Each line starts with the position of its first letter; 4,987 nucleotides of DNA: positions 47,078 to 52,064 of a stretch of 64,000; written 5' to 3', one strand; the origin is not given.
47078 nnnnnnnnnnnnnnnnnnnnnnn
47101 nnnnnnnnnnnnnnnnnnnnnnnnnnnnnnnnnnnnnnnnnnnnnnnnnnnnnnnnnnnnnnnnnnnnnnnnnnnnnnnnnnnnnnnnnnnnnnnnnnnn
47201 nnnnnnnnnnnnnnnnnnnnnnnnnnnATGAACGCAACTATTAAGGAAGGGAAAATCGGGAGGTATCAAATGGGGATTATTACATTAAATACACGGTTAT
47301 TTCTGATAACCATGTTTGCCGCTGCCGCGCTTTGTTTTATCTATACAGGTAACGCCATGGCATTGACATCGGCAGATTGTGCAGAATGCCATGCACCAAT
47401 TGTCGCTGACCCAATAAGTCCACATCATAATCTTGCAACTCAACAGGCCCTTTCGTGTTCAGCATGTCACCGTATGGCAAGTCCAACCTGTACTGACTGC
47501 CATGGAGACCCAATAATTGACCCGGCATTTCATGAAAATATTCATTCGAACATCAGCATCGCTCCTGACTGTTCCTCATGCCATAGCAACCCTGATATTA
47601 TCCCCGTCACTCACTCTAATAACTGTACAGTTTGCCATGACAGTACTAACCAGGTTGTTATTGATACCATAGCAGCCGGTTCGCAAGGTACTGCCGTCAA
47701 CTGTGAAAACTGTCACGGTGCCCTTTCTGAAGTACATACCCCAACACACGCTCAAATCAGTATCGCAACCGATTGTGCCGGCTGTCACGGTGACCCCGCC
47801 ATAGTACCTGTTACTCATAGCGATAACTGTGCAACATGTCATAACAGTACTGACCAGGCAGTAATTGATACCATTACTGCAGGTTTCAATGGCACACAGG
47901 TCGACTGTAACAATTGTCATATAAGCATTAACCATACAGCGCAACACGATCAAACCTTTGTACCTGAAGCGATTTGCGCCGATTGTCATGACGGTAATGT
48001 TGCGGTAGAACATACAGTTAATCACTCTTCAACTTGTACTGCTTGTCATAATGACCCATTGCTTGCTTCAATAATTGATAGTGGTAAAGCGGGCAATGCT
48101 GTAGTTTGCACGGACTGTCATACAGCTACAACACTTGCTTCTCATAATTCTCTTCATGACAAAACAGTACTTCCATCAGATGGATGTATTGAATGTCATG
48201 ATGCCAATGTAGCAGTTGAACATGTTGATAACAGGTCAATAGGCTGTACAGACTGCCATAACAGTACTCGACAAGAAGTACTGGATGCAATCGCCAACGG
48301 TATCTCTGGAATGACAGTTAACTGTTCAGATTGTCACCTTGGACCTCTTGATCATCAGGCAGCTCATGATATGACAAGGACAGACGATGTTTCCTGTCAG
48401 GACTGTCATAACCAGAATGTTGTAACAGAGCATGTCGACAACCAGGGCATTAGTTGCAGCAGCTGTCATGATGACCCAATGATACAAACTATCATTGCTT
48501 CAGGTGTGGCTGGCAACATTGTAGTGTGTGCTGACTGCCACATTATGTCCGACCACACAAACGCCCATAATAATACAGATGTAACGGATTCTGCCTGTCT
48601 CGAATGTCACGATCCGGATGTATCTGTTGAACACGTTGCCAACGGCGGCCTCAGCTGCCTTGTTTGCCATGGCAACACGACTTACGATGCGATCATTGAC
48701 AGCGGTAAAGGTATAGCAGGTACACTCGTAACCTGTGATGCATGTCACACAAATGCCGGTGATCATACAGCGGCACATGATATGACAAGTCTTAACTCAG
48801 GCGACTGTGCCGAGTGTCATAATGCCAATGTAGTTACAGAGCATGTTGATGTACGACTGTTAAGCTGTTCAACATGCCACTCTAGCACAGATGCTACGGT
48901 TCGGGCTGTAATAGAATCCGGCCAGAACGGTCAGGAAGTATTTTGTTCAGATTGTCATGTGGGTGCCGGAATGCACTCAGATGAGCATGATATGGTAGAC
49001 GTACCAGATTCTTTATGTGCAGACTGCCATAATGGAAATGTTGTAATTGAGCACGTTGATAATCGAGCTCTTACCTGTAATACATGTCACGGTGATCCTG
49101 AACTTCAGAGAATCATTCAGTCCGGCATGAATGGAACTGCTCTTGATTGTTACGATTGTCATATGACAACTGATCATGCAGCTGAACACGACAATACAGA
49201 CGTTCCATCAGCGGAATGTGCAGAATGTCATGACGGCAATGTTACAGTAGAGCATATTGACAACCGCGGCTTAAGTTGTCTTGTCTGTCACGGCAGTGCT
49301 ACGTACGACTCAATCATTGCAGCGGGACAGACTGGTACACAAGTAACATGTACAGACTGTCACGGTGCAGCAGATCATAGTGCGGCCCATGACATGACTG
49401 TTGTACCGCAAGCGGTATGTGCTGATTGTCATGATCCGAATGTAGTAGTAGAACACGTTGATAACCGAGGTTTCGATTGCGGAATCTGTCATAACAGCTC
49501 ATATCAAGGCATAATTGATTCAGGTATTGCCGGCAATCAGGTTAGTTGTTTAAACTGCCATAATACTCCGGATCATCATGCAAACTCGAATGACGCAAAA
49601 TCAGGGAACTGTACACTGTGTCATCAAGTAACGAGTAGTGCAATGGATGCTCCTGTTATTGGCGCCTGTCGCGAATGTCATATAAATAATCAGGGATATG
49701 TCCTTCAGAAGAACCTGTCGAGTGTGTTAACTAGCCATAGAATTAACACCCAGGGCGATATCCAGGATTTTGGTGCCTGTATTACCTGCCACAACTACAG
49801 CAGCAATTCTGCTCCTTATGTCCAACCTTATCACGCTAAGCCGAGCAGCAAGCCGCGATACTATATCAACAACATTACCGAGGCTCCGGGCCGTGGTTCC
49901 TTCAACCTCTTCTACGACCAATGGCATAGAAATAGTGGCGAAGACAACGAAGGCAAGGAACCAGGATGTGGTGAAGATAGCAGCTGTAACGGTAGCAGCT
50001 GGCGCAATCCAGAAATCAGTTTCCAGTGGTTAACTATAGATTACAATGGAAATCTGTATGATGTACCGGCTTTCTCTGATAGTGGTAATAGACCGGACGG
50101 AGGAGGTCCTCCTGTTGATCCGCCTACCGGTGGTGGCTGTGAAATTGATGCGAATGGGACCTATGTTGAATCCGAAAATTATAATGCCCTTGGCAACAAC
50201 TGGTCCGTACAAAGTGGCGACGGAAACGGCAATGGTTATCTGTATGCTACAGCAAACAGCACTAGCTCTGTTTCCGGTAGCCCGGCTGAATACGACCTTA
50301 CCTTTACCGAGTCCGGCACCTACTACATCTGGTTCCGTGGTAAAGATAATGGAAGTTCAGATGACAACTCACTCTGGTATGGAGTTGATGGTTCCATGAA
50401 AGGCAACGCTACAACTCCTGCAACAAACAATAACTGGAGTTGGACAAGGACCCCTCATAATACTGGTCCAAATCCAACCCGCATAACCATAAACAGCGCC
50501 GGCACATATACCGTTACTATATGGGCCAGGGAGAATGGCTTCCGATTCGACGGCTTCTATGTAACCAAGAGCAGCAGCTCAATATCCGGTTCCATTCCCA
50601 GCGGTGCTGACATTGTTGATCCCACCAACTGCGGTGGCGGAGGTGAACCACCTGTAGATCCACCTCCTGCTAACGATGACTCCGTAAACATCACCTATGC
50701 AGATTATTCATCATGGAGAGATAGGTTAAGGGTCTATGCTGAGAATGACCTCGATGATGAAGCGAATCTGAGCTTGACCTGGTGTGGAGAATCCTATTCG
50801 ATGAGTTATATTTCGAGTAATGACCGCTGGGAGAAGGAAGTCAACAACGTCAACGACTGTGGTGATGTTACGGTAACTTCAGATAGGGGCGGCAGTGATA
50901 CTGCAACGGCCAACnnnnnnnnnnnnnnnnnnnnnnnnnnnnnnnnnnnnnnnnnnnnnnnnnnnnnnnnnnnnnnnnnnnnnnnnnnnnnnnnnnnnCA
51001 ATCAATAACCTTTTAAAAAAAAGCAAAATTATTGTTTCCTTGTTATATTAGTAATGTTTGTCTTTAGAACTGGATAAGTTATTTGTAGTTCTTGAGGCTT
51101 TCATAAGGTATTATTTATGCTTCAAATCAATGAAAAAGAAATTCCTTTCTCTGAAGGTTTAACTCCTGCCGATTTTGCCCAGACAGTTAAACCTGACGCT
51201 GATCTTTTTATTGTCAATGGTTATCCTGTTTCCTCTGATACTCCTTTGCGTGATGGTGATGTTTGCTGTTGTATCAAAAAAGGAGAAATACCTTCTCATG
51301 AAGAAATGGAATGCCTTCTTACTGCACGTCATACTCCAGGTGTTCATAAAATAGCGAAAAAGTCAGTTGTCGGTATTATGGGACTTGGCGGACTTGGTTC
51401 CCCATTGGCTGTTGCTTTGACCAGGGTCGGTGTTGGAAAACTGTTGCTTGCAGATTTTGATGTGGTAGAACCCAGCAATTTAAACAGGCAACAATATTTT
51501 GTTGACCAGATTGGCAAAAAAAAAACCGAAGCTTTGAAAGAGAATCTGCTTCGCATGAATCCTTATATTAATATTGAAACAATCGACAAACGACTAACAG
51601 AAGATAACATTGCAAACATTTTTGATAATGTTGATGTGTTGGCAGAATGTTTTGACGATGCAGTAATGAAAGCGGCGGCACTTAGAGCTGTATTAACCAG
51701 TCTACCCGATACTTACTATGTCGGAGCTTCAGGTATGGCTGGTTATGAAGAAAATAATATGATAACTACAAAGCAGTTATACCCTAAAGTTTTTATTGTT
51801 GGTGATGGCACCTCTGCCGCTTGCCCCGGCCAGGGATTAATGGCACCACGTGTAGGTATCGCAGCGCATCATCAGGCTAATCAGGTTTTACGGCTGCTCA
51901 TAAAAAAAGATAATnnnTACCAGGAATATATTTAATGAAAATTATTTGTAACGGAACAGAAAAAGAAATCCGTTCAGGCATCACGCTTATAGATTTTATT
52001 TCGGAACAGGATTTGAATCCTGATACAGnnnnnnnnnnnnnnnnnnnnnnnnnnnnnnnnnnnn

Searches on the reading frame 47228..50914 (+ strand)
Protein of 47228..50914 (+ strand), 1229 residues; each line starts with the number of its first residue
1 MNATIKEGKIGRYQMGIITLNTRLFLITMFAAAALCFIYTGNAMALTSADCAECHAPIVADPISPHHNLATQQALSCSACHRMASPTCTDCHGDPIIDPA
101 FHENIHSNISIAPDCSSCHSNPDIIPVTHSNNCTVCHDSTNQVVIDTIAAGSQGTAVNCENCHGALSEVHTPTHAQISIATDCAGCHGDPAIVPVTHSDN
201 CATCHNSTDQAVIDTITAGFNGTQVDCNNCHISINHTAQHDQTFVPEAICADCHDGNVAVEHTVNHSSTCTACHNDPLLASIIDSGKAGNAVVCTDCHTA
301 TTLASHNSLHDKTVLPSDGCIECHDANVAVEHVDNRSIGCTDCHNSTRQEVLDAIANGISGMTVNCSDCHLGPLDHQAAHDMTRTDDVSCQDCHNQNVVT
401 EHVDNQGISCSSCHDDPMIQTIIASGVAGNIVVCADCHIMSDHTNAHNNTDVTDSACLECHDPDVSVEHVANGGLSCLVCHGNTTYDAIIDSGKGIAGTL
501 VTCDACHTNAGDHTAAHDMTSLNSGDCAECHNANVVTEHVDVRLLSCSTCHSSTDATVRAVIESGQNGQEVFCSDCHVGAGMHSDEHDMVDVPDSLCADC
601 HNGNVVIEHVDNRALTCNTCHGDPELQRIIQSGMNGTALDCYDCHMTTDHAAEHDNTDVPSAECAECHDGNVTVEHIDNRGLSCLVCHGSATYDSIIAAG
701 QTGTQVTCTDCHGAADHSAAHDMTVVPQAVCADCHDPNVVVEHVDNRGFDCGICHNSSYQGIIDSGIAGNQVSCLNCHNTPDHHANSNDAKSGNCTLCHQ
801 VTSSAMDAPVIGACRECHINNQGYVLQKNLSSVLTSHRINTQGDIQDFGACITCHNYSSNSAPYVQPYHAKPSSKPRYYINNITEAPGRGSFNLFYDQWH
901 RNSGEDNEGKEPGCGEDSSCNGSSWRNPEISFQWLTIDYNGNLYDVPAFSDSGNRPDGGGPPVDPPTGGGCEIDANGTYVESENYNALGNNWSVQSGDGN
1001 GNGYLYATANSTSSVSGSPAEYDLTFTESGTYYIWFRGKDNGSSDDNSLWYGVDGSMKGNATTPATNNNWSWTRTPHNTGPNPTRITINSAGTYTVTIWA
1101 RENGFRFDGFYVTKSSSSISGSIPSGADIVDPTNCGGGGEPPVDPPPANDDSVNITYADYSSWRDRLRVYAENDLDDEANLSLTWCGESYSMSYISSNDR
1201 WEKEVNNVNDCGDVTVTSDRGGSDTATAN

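Call 8: search_protein_families(library=pfam, proteins=[window:47228-50914:+], max_evalue=0.001)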
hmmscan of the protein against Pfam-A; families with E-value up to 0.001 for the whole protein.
window:47228-50914:+ (1229 aa): 3 families
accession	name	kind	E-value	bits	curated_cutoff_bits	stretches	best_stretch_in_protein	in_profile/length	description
PF14522.11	Cytochrome_C7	-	5.7e-44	148.2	24.8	4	155-206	12-67/67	Cytochrome c7 and related cytochrome c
PF14537.11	Cytochrom_c3_2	-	2.4e-23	82.8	25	0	792-866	6-75/79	Cytochrome c3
PF00684.25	DnaJ_CXXCXGXG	-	0.00036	21.2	32.7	0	153-206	11-63/65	DnaJ central domain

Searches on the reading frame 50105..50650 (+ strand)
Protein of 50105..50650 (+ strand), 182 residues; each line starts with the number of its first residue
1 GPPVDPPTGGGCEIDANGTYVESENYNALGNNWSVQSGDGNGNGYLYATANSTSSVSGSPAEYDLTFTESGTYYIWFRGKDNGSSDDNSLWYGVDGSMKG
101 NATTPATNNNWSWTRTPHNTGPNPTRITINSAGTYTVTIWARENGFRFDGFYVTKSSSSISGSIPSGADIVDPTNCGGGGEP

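Call 86: search_protein_families(library=pfam, proteins=[window:50105-50650:+], max_evalue=1)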
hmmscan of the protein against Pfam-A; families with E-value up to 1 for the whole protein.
window:50105-50650:+ (182 aa): 6 families
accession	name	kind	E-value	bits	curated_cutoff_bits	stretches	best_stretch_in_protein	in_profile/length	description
PF17829.7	GH115_C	-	0.00023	21.5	24.1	1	48-154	45-159/172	Glycosyl hydrolase family 115 C-terminal domain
PF25275.1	Golvesin_C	-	0.033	14.7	31.6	0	29-83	13-67/132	Golvesin C-terminal domain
PF20495.3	DUF6727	-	0.057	13.7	22.3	1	41-101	65-126/152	Family of unknown function (DUF6727)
PF00801.26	PKD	-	0.1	13.1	23.5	0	28-89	12-75/80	PKD domain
PF00127.26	Copper-bind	-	0.16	12.8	21.2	1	18-74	24-81/99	Copper binding proteins, plastocyanin/azurin family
PF18573.7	BclA_C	-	0.31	11.3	38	0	122-138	35-51/128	BclA C-terminal domain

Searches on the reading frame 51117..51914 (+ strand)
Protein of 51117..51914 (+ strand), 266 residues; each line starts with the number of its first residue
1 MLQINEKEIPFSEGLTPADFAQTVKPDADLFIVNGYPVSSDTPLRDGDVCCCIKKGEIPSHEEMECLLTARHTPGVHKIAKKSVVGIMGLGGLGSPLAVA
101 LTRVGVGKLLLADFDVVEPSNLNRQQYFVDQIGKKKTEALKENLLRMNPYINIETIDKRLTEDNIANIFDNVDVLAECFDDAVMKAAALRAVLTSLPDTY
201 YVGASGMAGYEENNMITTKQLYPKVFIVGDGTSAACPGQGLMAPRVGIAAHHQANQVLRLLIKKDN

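Call 8: search_protein_families(library=pfam, proteins=[window:51117-51914:+], max_evalue=0.001)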
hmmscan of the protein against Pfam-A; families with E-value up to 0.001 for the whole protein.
window:51117-51914:+ (266 aa): 2 families
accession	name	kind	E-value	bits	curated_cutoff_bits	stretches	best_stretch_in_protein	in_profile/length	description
PF00899.27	ThiF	-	2e-35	122.5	28.1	1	77-264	16-205/238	ThiF family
PF14453.12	ThiS-like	-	7.8e-16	58.3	26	1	3-56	4-57/57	ThiS-like ubiquitin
